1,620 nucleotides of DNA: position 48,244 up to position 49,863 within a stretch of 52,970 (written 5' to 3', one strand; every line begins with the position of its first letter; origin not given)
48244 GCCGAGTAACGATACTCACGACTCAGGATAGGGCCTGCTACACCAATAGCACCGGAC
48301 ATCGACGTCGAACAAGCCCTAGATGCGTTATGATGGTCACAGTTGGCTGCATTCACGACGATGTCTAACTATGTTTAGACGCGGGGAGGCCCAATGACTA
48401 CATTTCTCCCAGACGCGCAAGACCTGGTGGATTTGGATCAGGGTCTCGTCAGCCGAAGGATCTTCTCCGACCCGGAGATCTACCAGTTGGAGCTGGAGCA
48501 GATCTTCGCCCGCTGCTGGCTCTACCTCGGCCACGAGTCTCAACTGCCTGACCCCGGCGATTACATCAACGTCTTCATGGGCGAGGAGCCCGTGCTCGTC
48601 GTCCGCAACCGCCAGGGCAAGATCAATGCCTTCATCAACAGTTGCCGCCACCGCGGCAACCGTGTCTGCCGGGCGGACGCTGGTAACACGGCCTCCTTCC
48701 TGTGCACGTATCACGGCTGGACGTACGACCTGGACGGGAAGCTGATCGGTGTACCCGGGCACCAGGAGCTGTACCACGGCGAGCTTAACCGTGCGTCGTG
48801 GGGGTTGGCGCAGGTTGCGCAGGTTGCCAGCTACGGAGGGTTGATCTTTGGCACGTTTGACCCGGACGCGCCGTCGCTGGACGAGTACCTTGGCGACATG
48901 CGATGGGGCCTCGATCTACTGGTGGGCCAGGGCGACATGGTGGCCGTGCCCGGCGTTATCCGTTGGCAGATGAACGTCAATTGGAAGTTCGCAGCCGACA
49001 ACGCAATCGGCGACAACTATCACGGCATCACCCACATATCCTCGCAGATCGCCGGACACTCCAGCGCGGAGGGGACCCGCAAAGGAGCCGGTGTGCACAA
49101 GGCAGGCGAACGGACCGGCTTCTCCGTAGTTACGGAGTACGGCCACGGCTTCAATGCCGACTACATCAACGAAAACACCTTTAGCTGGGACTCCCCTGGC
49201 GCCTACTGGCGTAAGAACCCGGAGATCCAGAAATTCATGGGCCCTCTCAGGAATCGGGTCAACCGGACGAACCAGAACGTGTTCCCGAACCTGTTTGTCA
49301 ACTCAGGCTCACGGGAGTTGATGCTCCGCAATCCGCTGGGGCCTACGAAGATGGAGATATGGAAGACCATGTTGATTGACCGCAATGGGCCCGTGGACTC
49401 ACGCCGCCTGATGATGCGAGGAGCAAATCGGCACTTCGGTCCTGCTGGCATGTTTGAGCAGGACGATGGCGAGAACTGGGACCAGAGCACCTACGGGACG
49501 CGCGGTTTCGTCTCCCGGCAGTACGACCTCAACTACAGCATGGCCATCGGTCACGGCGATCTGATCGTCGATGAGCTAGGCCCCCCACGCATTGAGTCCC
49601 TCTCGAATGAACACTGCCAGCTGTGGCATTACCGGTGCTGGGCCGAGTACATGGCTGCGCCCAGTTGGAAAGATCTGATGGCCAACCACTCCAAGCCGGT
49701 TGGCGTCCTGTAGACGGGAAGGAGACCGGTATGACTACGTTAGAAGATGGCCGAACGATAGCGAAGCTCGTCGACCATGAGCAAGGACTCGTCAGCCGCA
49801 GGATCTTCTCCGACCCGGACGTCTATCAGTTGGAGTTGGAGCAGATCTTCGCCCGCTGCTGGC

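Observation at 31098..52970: Large regulator-free aromatic catabolism cluster built from paralog pairs; possibly an undescribed pathway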

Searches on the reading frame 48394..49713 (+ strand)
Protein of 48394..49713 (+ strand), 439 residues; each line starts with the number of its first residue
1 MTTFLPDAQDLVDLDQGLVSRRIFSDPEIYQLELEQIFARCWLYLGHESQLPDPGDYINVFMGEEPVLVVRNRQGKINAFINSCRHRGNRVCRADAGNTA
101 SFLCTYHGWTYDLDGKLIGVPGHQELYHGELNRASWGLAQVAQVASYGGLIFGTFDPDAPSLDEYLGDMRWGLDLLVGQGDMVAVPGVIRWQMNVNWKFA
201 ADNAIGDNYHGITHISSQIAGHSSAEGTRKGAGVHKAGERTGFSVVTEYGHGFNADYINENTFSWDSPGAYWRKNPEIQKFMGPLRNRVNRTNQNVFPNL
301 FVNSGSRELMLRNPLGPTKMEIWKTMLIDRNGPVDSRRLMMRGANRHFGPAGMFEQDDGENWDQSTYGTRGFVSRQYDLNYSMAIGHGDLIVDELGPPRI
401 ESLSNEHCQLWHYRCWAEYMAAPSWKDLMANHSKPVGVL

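Call 5: search_protein_families(library=pfam, proteins=[window:48394-49713:+])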
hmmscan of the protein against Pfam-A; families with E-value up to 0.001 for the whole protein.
window:48394-49713:+ (439 aa): 2 families
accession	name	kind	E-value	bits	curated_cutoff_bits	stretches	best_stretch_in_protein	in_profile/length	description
PF00355.32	Rieske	-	1.2e-18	67.3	20.3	1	42-125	2-83/88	Rieske [2Fe-2S] domain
PF00848.25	Ring_hydroxyl_A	-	6.8e-11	42.9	24.9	1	192-370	13-178/208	Ring hydroxylating alpha subunit (catalytic domain)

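Call 17: search_protein_families(library=ncbifam, proteins=[window:48394-49713:+], max_evalue=0.00001)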
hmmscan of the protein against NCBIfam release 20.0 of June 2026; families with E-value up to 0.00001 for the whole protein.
window:48394-49713:+ (439 aa): 6 families
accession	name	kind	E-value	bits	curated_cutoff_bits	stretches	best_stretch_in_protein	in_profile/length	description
NF042946.1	3PPDioc_HcaE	equivalog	1e-100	337.8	830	1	8-430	5-439/450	3-phenylpropionate/cinnamic acid dioxygenase subunit alpha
TIGR03229.1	benzo_1_2_benA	equivalog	5.1e-53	180.5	780.95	1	19-369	16-373/433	benzoate 1,2-dioxygenase large subunit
TIGR03228.1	anthran_1_2_A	equivalog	2e-43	148.7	671.9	1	19-213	16-211/438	anthranilate 1,2-dioxygenase large subunit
NF041684.1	ant_diox_AndAc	equivalog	5e-43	147.2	750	1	14-363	18-370/418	anthranilate 1,2-dioxygenase large subunit AndAc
NF058607.1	GlBtMonoOxGbcA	equivalog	2.8e-38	131.5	670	1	21-204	35-212/420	glycine betaine monooxygenase oxygenase subunit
NF052579.1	BetMthstMoxSdmAMthl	equivalog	8.1e-08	31.6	600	1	44-129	20-101/351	4beta-methylsterol monooxygenase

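Call 19: search_solved_structures(query=window:48394-49713:+, max_evalue=1e-10)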
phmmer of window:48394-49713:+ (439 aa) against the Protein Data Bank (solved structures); distinct sequences matched with E-value up to 1e-10: 29.
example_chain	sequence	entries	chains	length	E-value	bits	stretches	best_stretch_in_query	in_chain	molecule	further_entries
8k0a_A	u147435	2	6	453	5.6e-91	308.8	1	9-429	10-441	3-phenylpropionate/cinnamic acid dioxygenase subunit alpha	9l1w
5aeu_A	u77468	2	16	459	1.7e-84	287.4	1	2-428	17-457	BIPHENYL DIOXYGENASE SUBUNIT ALPHA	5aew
2xsh_A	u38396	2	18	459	2.3e-84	287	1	2-428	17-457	BIPHENYL DIOXYGENASE SUBUNIT ALPHA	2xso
2xr8_A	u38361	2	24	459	5.1e-84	285.8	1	2-428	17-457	BIPHENYL DIOXYGENASE SUBUNIT ALPHA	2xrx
2yfi_A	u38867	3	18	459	5.5e-84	285.7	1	2-428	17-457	BIPHENYL DIOXYGENASE SUBUNIT ALPHA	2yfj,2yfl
2gbw_A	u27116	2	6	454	1.3e-83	284.5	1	10-432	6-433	Biphenyl 2,3-Dioxygenase Alpha Subunit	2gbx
1uli_A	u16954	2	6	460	3.3e-83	283.1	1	7-431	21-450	biphenyl dioxygenase large subunit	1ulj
3en1_A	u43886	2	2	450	4.6e-82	279.4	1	9-430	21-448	Benzene 1,2-dioxygenase subunit alpha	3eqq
2ckf_A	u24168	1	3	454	6.6e-81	275.6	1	11-432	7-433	RING-HYDROXYLATING DIOXYGENASE ALPHA SUBUNIT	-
3gzx_A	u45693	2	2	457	6.8e-77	262.3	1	5-428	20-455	Biphenyl dioxygenase subunit alpha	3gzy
1wql_A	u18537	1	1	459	2.6e-76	260.4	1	9-428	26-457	iron-sulfur protein large subunit of cumene dioxygenase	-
9vdb_A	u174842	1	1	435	3.5e-73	250.1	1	7-421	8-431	Ring hydroxylating dioxygenase, alpha subunit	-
4hjl_A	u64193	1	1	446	1.5e-72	248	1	16-428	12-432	Naphthalene 1,2-dioxygenase subunit alpha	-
1eg9_A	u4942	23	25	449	1.6e-72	247.9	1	16-428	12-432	PROTEIN (NAPHTHALENE 1,2-DIOXYGENASE ALPHA SUBUNIT) | NAPHTHALENE 1,2-DIOXYGENASE | NAPHTHALENE 1,2-DIOXYGENASE ALPHA SUBUNIT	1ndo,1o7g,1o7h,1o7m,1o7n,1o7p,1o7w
2bmo_A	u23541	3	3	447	1.4e-71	244.9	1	15-428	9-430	OXYGENASE-ALPHA NBDO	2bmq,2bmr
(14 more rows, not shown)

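Call 83: search_dna_similar(query=window:48394-49710:+, collection=plasmids, mode=protein, max_rows=15)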
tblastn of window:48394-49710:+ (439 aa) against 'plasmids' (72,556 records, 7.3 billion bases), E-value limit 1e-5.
Records with a match: 977; places in all: 1475; records where one place covers at least 80% of the query: 308.
Best place of each record, by identity: <60% 977.
By first word of the organism name: Rhizobium 143; Sinorhizobium 89; Phaeobacter 66; Rhodococcus 63; Pseudosulfitobacter 40; Paracoccus 31; Sphingobium 28; Pseudomonas 27; Azospirillum 24; Burkholderia 23; and 126 more.
By predicted mobility (MOB-suite, as given by PLSDB): non-mobilizable 555; conjugative 306; mobilizable 116.
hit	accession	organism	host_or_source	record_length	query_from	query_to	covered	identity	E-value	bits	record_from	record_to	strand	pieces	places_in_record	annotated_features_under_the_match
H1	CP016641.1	Mycobacterium sp. djl-10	activated sludge,waste water treatment ...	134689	12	425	94%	42.4%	1e-92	313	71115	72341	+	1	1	ribosomal subunit interface protein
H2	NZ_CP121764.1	Prescottella equi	soil,soil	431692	11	439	98%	40.1%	3e-88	300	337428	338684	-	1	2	aromatic ring-hydroxylating dioxygenase subunit alpha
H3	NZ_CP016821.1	Rhodococcus sp. p52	oil-polluted soil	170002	9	428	96%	40.2%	7e-93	313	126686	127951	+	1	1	aromatic ring-hydroxylating dioxygenase subunit alpha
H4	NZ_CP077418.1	Rhodococcus qingshengii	pure culture,oil-contaminated water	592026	11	425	95%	40.7%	2e-88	301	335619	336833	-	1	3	aromatic ring-hydroxylating dioxygenase subunit alpha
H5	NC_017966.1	Tistrella mobilis KA081020-065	-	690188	6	435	98%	38.8%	7e-85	290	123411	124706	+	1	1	SRPBCC family protein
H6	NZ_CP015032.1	Burkholderia cenocepacia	Homo sapiens,nasal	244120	5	428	97%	38.9%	7e-85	290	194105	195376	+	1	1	aromatic ring-hydroxylating dioxygenase subunit alpha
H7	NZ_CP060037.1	Sphingobium fuliginis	-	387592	7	430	97%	38.9%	1e-83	287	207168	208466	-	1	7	aromatic ring-hydroxylating dioxygenase subunit alpha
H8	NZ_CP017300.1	Rhodococcus sp. YL-1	pure culture,soil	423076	7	428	96%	39.1%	3e-92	312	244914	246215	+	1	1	Rieske 2Fe-2S domain-containing protein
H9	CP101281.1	Burkholderia sp. FXe9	bacteria,soil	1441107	17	428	94%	39.6%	7e-82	282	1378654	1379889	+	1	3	aromatic ring-hydroxylating dioxygenase subunit alpha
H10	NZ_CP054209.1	Rhodococcus qingshengii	cell culture,carbendazim contaminated ...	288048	12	425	94%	38.5%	6e-86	293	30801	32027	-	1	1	aromatic ring-hydroxylating dioxygenase subunit alpha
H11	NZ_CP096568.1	Rhodococcus qingshengii JCM 15477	sandy loam,soil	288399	12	425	94%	38.5%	6e-86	293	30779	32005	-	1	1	aromatic ring-hydroxylating dioxygenase subunit alpha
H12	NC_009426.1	Novosphingobium aromaticivorans DSM 12444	-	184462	10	428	95%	37.8%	4e-78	271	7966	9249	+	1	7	aromatic ring-hydroxylating dioxygenase subunit alpha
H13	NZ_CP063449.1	Novosphingobium sp. ES2-1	mixed culture,activated sludge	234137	10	428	95%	37.8%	4e-78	271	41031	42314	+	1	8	aromatic ring-hydroxylating dioxygenase subunit alpha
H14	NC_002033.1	Novosphingobium aromaticivorans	-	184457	10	428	95%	37.8%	4e-78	271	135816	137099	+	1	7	aromatic ring-hydroxylating dioxygenase subunit alpha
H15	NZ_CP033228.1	Sphingobium yanoikuyae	Mixed culture,wastewater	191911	10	428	95%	37.8%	4e-78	271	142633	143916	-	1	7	aromatic ring-hydroxylating dioxygenase subunit alpha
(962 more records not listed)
